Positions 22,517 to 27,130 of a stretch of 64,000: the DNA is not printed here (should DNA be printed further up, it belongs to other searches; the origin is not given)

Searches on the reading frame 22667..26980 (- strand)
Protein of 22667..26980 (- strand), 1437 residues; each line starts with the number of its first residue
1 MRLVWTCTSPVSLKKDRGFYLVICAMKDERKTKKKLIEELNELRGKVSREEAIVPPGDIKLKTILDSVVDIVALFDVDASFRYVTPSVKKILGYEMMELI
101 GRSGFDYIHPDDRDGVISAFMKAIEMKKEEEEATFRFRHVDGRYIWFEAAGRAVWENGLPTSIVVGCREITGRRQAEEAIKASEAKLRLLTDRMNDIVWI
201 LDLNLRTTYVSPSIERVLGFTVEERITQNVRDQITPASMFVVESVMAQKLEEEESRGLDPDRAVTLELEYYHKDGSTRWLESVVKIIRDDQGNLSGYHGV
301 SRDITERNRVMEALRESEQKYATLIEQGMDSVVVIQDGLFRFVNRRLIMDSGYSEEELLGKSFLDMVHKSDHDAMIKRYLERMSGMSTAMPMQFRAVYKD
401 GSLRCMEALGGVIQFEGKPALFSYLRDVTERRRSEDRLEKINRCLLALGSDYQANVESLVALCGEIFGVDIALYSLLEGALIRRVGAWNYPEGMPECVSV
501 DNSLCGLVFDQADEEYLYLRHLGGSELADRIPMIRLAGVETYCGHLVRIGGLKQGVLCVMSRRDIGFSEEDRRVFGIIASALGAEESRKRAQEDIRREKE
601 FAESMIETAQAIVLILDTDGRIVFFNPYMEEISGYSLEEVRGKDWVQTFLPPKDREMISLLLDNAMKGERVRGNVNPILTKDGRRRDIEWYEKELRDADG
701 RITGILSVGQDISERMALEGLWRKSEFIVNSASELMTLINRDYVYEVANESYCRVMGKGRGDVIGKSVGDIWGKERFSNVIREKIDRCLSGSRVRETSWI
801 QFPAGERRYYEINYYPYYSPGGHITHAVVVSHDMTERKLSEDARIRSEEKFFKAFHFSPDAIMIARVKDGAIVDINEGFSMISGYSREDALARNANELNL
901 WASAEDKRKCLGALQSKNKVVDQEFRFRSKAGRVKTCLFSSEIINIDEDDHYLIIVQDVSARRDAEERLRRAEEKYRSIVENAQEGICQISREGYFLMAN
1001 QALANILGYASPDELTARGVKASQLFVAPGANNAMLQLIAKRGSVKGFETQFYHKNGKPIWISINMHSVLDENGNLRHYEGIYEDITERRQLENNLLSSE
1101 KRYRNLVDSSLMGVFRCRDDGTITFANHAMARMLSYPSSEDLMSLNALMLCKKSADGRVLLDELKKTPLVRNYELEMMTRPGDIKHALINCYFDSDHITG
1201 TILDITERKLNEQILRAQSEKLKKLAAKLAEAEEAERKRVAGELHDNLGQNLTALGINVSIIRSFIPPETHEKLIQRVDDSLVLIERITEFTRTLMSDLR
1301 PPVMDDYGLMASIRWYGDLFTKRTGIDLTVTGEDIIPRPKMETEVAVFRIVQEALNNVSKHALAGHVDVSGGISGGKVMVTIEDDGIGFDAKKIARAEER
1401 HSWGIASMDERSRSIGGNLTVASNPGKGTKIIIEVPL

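Call 17: search_protein_families(library=pfam, proteins=[window:22667-26980:-], max_evalue=0.001)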
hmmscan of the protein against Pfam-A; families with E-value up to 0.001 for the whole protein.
window:22667-26980:- (1437 aa): 10 families
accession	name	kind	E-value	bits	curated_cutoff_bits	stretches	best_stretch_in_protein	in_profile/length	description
PF00989.32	PAS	-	2e-86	285.9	22.6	8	603-712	4-113/113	PAS fold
PF13426.13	PAS_9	-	2e-83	275.7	27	8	985-1088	2-103/103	PAS domain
PF08448.16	PAS_4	-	1.1e-68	228.9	23.1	5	608-715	3-108/110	PAS fold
PF08447.18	PAS_3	-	1.7e-61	204.9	25.6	6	83-161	3-83/89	PAS fold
PF13188.13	PAS_8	-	1e-43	146.2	21.8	4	1102-1144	2-44/65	PAS domain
PF02518.31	HATPase_c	-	2.6e-13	50.8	26.4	1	1344-1437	3-109/111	Histidine kinase-, DNA gyrase B-, and HSP90-like ATPase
PF13596.12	PAS_10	-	4e-09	37.5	22.1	0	762-835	37-106/106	PAS domain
PF07730.19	HisKA_3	-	4.3e-09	37.2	24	1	1236-1302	1-66/68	Histidine kinase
PF14598.12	PAS_11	-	5.9e-09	36.3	25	1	88-152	21-84/109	PAS domain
PF24820.1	Diguanyl_cycl_sensor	-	0.00027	21.3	28.1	0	606-669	2-65/109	Diguanylate cyclase-like sensor domain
